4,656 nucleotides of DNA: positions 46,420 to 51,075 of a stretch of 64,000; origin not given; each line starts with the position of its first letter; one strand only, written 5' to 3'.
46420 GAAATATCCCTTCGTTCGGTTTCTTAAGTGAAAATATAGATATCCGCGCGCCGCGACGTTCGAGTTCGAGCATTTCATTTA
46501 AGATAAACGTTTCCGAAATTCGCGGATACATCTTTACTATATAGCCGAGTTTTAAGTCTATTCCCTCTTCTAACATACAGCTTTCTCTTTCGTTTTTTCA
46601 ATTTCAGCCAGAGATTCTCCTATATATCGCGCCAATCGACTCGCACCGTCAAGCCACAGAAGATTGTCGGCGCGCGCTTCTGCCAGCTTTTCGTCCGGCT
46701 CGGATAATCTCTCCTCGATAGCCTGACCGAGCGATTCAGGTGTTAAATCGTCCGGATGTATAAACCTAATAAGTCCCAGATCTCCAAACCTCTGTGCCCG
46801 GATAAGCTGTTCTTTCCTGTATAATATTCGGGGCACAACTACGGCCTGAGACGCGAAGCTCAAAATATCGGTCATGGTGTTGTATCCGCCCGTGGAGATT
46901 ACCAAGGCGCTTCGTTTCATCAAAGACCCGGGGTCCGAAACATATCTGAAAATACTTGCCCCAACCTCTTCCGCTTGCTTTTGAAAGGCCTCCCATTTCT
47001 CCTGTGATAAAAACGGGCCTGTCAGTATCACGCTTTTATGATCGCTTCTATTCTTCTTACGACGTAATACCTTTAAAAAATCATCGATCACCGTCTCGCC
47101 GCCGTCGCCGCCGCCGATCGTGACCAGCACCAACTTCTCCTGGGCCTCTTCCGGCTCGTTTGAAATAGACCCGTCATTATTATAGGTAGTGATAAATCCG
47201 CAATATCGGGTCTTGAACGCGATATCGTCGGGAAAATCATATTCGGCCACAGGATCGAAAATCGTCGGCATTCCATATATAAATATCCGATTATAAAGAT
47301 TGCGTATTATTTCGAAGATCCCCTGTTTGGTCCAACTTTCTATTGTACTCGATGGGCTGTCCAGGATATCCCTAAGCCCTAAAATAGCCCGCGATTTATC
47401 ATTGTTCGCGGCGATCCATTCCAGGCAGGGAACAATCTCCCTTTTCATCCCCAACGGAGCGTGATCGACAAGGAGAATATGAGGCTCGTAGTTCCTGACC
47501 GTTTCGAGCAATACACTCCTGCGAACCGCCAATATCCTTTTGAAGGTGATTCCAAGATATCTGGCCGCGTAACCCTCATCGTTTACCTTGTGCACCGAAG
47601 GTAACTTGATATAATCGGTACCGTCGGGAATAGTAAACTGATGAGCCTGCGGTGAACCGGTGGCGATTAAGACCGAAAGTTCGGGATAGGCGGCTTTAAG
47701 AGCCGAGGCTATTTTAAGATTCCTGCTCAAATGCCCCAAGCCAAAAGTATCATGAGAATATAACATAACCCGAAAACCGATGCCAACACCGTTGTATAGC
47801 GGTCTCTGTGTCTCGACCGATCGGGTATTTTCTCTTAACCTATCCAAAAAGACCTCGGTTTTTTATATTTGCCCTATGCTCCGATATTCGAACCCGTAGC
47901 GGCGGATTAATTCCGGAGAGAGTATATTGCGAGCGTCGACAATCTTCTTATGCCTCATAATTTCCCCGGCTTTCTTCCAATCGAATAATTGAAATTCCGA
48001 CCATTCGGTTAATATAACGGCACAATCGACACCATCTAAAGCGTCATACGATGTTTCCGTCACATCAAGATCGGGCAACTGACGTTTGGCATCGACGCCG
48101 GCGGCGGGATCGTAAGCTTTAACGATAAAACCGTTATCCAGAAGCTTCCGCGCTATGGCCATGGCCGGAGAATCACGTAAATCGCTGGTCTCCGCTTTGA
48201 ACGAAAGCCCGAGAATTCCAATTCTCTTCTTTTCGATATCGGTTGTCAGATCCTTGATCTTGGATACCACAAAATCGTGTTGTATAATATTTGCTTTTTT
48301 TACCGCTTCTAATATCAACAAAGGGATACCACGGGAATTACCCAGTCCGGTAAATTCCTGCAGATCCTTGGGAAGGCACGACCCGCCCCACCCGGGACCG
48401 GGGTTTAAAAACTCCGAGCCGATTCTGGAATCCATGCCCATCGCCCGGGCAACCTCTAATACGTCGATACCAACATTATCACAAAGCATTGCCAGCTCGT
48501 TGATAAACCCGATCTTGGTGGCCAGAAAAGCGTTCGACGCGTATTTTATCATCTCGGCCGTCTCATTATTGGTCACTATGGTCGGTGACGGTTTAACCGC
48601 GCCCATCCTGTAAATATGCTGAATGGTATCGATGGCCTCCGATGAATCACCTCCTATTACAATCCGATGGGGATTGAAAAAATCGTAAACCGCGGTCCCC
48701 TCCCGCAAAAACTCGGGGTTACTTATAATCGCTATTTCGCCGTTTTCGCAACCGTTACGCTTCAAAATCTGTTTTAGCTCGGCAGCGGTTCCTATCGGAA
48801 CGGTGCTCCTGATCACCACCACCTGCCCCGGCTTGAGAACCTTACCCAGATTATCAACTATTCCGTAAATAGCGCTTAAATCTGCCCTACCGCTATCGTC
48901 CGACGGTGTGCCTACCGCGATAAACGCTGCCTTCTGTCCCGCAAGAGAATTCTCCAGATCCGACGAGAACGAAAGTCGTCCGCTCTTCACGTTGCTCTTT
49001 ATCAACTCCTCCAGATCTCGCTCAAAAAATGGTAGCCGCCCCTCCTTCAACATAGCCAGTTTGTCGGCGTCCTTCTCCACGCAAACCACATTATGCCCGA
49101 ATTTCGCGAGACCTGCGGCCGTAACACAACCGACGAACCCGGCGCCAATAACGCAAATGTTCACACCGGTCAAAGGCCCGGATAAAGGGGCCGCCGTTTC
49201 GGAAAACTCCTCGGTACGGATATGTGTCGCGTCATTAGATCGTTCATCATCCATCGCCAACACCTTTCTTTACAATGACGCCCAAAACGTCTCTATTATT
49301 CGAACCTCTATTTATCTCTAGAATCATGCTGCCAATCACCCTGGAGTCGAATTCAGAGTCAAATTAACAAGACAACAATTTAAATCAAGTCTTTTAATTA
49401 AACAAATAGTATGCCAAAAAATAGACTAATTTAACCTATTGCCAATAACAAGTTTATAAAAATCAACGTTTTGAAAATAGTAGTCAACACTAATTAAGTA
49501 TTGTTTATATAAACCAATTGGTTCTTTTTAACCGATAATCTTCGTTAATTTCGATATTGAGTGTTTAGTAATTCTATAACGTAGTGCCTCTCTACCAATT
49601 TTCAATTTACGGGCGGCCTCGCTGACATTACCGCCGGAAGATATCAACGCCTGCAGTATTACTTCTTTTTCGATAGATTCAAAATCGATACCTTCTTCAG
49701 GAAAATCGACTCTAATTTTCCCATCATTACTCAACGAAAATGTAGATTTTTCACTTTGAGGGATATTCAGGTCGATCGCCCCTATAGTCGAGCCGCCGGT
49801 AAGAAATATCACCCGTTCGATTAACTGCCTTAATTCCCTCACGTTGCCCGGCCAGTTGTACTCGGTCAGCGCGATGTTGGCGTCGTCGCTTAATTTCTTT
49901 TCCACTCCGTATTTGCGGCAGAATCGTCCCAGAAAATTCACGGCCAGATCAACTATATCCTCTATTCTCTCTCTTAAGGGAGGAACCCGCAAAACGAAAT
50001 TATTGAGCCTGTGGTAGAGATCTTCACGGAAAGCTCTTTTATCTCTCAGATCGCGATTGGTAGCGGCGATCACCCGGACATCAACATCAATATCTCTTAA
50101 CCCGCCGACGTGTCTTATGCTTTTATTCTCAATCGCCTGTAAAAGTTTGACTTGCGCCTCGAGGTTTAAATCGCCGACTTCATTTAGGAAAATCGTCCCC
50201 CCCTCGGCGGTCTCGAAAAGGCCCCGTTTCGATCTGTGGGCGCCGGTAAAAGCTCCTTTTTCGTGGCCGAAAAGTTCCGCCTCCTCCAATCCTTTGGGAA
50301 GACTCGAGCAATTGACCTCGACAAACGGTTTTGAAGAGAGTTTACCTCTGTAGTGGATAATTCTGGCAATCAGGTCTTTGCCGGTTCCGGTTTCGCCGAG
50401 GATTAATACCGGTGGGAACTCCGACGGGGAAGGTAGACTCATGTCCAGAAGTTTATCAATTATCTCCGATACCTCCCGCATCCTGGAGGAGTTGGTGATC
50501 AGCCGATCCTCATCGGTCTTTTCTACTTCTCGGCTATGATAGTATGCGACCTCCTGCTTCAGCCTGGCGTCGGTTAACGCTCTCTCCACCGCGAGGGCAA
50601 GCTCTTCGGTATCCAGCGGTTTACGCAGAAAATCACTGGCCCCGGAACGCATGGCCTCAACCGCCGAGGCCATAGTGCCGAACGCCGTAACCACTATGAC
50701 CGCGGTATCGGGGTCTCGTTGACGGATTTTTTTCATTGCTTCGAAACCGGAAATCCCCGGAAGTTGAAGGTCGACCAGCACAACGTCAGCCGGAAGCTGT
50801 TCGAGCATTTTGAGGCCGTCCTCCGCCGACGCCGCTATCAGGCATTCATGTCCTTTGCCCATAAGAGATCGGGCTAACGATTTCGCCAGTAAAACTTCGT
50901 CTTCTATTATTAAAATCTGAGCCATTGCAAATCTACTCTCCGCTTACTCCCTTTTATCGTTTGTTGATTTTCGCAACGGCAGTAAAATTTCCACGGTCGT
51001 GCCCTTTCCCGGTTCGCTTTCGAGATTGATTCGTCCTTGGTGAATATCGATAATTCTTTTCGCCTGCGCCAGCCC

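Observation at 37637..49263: Twelve-kb locus for an apparently undescribed phosphorylated glycoconjugate with dedicated exporter and outer-membrane barrel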

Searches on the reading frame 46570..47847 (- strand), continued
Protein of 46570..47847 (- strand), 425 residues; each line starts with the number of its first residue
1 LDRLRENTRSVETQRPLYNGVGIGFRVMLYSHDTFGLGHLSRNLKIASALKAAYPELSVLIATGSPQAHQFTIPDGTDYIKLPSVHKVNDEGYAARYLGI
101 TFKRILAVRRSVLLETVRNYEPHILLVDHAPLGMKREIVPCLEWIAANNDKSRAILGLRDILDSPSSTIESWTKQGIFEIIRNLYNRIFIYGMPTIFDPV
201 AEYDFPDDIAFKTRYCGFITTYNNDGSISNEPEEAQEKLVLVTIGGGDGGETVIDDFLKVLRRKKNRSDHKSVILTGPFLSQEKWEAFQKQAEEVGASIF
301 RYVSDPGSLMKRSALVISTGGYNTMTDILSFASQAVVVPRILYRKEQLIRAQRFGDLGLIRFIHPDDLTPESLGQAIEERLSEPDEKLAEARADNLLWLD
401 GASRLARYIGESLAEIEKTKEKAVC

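Call 76: predict_structure(alignment_id=A5)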
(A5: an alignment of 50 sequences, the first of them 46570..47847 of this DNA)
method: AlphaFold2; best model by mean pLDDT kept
length: 425 residues; sequences in the alignment: 50
mean_pLDDT: 89.5   pTM: 0.89
mean pLDDT of the five models: 89.5, 88.7, 88.6, 88.1, 87.1
residues with pLDDT >= 90: 306; 70-90: 85; 50-70: 19; < 50: 15
segments of 3 or more residues with pLDDT < 50: 1-12, 227-229
pLDDT, mean of each block of 10 residues (from residue 1): 44 70 96 77 95 97 84 92 86 83 94 98 96 94 95 96 94 97 98 96 97 96 59 73 83 95 84 91 94 96 87 94 93 95 88 96 96 96 91 92 96 92 82
secondary structure, 60 per line:
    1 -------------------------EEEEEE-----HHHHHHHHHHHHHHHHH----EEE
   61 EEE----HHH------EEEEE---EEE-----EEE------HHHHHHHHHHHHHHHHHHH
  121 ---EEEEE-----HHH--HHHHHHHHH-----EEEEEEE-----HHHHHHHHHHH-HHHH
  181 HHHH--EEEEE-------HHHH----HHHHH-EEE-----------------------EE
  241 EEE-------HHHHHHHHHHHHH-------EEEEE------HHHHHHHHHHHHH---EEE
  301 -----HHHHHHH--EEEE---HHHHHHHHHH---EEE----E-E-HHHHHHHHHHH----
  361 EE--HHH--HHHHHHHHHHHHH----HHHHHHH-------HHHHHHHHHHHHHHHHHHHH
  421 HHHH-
elements in order: E26-31 H37-53 E58-63 E77-81 E85-87 E93-95 H102-120 E124-128 H139-147 E153-159 H165-175 H177-184 E187-191 H199-202 H207-211 E213-215 E239-243 H251-263 E271-275 H282-294 E298-300 H306-312 E315-318 H322-331 E335-337 H346-356 H370-382 H387-393 H401-424
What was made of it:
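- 46570..47847 (-): GT-B glycosyltransferase of the GT1/GT28 clan (MurG-like C-terminal domain). Probably catalyses the first, regulated transfer. The AF2 model has pLDDT 89.5 (call 76).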

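Call 78: find_encoding_contigs(protein=P0276, flank=10000, max_places=1)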
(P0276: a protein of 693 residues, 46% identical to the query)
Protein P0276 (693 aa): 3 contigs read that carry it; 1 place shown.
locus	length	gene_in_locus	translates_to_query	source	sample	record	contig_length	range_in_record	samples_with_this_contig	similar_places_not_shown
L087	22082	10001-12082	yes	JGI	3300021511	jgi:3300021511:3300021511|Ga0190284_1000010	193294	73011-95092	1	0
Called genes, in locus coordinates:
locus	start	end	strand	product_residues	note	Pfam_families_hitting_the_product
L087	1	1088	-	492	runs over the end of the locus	PF02321:OEP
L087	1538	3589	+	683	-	PF07715:Plug, PF00593:TonB_dep_Rec_b-barrel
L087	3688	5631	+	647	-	PF00884:Sulfatase, PF01663:Phosphodiest (faint)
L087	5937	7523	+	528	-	PF13620:CarboxypepD_reg (weak)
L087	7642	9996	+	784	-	PF18914:DUF5666 (weak), PF00672:HAMP, PF00989:PAS (weak), PF08448:PAS_4, PF13426:PAS_9, PF07568:HisKA_2, PF13581:HATPase_c_2, PF02518:HATPase_c, +1 more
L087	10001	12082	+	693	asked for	PF00072:Response_reg, PF00989:PAS, PF08448:PAS_4, PF13188:PAS_8 (weak), PF13426:PAS_9 (weak), PF04101:Glyco_tran_28_C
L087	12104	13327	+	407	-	PF13579:Glyco_trans_4_4, PF13439:Glyco_transf_4 (weak), PF20706:GT4-conflict, PF00534:Glycos_transf_1, PF13692:Glyco_trans_1_4, PF13524:Glyco_trans_1_2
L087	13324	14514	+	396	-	PF13439:Glyco_transf_4, PF13579:Glyco_trans_4_4, PF00534:Glycos_transf_1, PF13692:Glyco_trans_1_4, PF13524:Glyco_trans_1_2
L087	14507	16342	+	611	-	PF00664:ABC_membrane, PF00005:ABC_tran, PF13304:AAA_21 (faint), PF02463:SMC_N (weak)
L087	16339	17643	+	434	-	PF01636:APH, PF19974:TCAD9 (weak)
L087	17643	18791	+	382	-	PF01636:APH (weak)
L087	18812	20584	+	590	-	PF13372:Alginate_exp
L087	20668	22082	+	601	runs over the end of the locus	PF13088:BNR_2 (faint), PF02012:BNR (faint)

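Call 79: find_encoding_contigs(protein=P0324, flank=10000, max_places=1)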
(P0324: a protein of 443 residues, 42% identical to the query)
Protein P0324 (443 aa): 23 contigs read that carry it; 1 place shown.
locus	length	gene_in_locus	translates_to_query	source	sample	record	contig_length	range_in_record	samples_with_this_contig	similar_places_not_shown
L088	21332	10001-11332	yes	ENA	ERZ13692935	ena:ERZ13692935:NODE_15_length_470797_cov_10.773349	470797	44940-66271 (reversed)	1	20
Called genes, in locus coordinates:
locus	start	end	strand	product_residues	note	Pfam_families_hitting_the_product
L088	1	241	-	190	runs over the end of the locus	PF01569:PAP2, PF14378:PAP2_3 (weak)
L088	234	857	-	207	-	PF01205:Impact_N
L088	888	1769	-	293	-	PF02481:DNA_processg_A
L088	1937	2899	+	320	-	PF00294:PfkB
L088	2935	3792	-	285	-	PF01875:Memo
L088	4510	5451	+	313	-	PF01073:3Beta_HSD, PF01370:Epimerase, PF02719:Polysacc_synt_2, PF04321:RmlD_sub_bind, PF05368:NmrA, PF13460:NAD_binding_10, PF16363:GDP_Man_Dehyd, PF07993:NAD_binding_4 (weak), +1 more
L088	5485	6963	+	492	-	PF00672:HAMP, PF00512:HisKA, PF02518:HATPase_c, PF13589:HATPase_c_3 (faint)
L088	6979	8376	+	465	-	PF00072:Response_reg, PF00158:Sigma54_activat, PF14532:Sigma54_activ_2, PF07728:AAA_5, PF25601:AAA_lid_14, PF02954:HTH_8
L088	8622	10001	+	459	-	PF03721:UDPG_MGDP_dh_N, PF00984:UDPG_MGDP_dh, PF03720:UDPG_MGDP_dh_C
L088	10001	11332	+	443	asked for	PF04101:Glyco_tran_28_C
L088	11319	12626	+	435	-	PF13579:Glyco_trans_4_4 (weak), PF13439:Glyco_transf_4, PF00534:Glycos_transf_1, PF13692:Glyco_trans_1_4, PF13524:Glyco_trans_1_2 (weak)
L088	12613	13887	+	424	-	PF13439:Glyco_transf_4, PF13579:Glyco_trans_4_4, PF00534:Glycos_transf_1, PF13692:Glyco_trans_1_4, PF13524:Glyco_trans_1_2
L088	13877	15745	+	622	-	PF00664:ABC_membrane, PF00005:ABC_tran, PF02463:SMC_N (faint)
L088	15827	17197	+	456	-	PF01636:APH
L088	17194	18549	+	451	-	PF01636:APH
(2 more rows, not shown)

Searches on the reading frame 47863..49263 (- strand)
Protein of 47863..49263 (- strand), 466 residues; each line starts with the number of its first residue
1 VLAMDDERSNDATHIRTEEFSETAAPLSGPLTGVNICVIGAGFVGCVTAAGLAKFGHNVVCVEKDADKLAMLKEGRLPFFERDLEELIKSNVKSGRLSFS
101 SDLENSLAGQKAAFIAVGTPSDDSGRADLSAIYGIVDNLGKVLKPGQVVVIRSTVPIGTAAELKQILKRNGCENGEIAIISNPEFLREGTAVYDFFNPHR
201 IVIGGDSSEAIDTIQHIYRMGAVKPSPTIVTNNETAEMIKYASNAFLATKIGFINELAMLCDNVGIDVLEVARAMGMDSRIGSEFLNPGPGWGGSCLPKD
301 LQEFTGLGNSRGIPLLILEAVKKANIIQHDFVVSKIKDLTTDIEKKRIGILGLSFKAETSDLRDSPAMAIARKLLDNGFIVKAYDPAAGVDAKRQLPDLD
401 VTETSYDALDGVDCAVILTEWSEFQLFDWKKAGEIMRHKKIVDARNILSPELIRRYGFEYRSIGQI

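Call 3: search_protein_families(library=pfam, proteins=[window:47863-49263:-], max_evalue=0.01)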
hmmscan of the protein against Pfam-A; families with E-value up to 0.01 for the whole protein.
window:47863-49263:- (466 aa): 16 families
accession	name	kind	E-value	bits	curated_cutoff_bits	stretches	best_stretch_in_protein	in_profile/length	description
PF03721.20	UDPG_MGDP_dh_N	-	1.3e-56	191.6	27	1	35-215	2-185/187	UDP-glucose/GDP-mannose dehydrogenase family, NAD binding domain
PF00984.24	UDPG_MGDP_dh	-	3e-35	120.6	25.4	1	234-325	1-92/94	UDP-glucose/GDP-mannose dehydrogenase family, central domain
PF03720.21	UDPG_MGDP_dh_C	-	4.1e-29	101.4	30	1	349-449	1-102/103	UDP-glucose/GDP-mannose dehydrogenase family, UDP binding domain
PF01266.30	DAO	-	5.3e-06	26.6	27.9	1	36-65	2-31/353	FAD dependent oxidoreductase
PF03807.23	F420_oxidored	-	2.8e-05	25.1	21.6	0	36-74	2-42/94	NADP oxidoreductase coenzyme F420-dependent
PF07992.20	Pyr_redox_2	-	7.8e-05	22.7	26.1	1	22-67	131-176/291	Pyridine nucleotide-disulphide oxidoreductase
PF13450.12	NAD_binding_8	-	0.00011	22.8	21.9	1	38-66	1-29/68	NAD(P)-binding Rossmann-like domain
PF00070.33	Pyr_redox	-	0.00047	21.1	22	1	36-65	2-31/82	Pyridine nucleotide-disulphide oxidoreductase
PF02254.24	TrkA_N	-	0.00059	20.6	23.8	1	36-80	1-45/116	TrkA-N domain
PF02558.23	ApbA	-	0.00064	19.8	22.2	1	36-77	1-41/150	Ketopantoate reductase PanE/ApbA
PF02826.25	2-Hacid_dh_C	-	0.0019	18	25.1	0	14-88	17-89/178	D-isomer specific 2-hydroxyacid dehydrogenase, NAD binding domain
PF01494.25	FAD_binding_3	-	0.0039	16.9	22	1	34-69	2-37/349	FAD binding domain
PF01134.28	GIDA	-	0.0048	16.4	22.1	1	36-72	2-38/391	Glucose inhibited division protein A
PF01210.29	NAD_Gly3P_dh_N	-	0.0071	16.8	23.1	0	35-185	1-136/158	NAD-dependent glycerol-3-phosphate dehydrogenase N-terminus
PF02737.24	3HCDH_N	-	0.0072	16.7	22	0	36-75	2-41/180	3-hydroxyacyl-CoA dehydrogenase, NAD binding domain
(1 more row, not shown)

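Call 4: search_protein_families(library=ncbifam, proteins=[window:47863-49263:-], max_evalue=0.01)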
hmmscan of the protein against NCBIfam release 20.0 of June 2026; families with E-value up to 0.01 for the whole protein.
window:47863-49263:- (466 aa): 32 families (the best 25 are shown)
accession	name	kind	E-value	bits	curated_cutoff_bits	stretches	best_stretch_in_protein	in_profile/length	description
TIGR03026.1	NDP-sugDHase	subfamily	3.1e-133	444.5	189.8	1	35-446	2-413/413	nucleotide sugar dehydrogenase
NF047673.2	TeichurnBiosyTuaD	equivalog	6.2e-121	404.6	700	1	36-465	4-431/439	UDP-glucose 6-dehydrogenase TuaD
NF041297.1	UDPGDh_AglM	equivalog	2.2e-102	343.2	670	1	35-450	2-419/429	UDP-glucose 6-dehydrogenase AglM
NF040825.1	UDPMaNacDH_Arch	equivalog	6.5e-56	190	750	1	35-450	2-403/418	UDP-N-acetyl-D-mannosamine dehydrogenase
NF008286.0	PRK11064.1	equivalog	2.9e-49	167.8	459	1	35-447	5-418/420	UDP-N-acetyl-D-mannosamine dehydrogenase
NF011631.0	PRK15057.1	equivalog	3.7e-46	158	757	1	35-388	2-339/388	UDP-glucose 6-dehydrogenase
NF011729.0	PRK15182.1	equivalog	8.4e-19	67.6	592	1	33-408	6-378/425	Vi polysaccharide biosynthesis UDP-N-acetylglucosamine C-6 dehydrogenase TviB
NF009410.0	PRK12771.1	subfamily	5.9e-05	21.8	516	1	26-75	131-180/566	NAD(P)-binding protein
NF000942.0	PRK00094.1-4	subfamily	7.1e-05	22.1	257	1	35-219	4-170/334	NAD(P)H-dependent glycerol-3-phosphate dehydrogenase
TIGR00745.1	apbA_panE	subfamily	0.00011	21.6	141.35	1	35-85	1-50/305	2-dehydropantoate 2-reductase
NF005691.0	PRK07494.1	equivalog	0.00023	19.8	459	1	34-68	9-43/404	UbiH/UbiF family hydroxylase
NF007039.0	PRK09496.3-2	equivalog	0.00064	18.6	293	1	35-74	2-41/446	Trk system potassium transporter TrkA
NF049967.1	QhpG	equivalog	0.00077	18.5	240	1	36-67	1-32/423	flavin-dependent monooxygenase QhpG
NF009454.0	PRK12814.1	equivalog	0.001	17.5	916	0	21-93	181-251/657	putative NADPH-dependent glutamate synthase small subunit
TIGR03911.1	pyrrolys_PylD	equivalog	0.0011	18.2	150.05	0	18-70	130-182/266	3-methylornithyl-N6-L-lysine dehydrogenase PylD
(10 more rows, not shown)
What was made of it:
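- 47863..49263 (-): Nucleotide-sugar 6-dehydrogenase (Ugd-like), the probable supply of UDP-glucuronic acid. The TuaD and AglM equivalogs score below their cut-offs, so substrate specificity is inferred (call 4).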

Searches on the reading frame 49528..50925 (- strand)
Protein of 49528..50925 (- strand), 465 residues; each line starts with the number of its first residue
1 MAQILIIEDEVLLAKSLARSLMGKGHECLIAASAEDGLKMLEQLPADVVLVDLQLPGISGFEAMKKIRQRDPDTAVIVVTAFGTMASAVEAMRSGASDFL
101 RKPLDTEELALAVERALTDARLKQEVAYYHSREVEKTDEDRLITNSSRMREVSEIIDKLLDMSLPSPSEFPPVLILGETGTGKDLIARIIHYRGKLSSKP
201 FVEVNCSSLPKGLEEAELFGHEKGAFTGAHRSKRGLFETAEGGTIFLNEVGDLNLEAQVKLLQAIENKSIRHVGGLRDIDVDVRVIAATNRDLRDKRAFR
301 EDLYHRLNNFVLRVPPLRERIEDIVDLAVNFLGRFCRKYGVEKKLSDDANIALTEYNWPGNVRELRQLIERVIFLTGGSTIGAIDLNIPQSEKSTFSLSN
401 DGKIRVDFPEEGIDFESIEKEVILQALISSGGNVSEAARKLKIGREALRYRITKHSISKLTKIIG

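Call 7: search_protein_families(library=pfam, proteins=[window:49528-50925:-], max_evalue=0.001)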
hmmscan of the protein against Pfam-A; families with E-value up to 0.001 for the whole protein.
window:49528-50925:- (465 aa): 8 families
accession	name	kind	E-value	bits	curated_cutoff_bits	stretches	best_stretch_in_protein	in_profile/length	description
PF00158.32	Sigma54_activat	-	8e-57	192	20.2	1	143-312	2-167/168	Sigma-54 interaction domain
PF00072.30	Response_reg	-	3.7e-27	95.1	30.2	1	4-113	1-110/111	Response regulator receiver domain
PF25601.1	AAA_lid_14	-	2.1e-19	69.5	27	1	318-387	1-71/87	AAA+ ATPase lid domain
PF14532.12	Sigma54_activ_2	-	3.6e-16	60.1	25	1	171-317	22-138/138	Sigma-54 interaction domain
PF02954.25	HTH_8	-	5e-12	45.8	22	1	416-454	3-41/42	Bacterial regulatory protein, Fis family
PF07728.20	AAA_5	-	3.4e-09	37.3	22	1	172-306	1-138/139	AAA domain (dynein-related subfamily)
PF13556.12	HTH_30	-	9.7e-06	25.7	27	1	424-454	5-35/59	PucR C-terminal helix-turn-helix domain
PF00004.35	AAA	-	2.2e-05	25.3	21.2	1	173-292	1-111/131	ATPase family associated with various cellular activities (AAA)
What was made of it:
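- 49528..50925 (-): NtrC-type response regulator: REC, sigma-54 AAA+ activator domain and Fis-type HTH. Pfam Sigma54_activat 192 bits, Response_reg 95 bits, HTH_8 46 bits (call 7).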
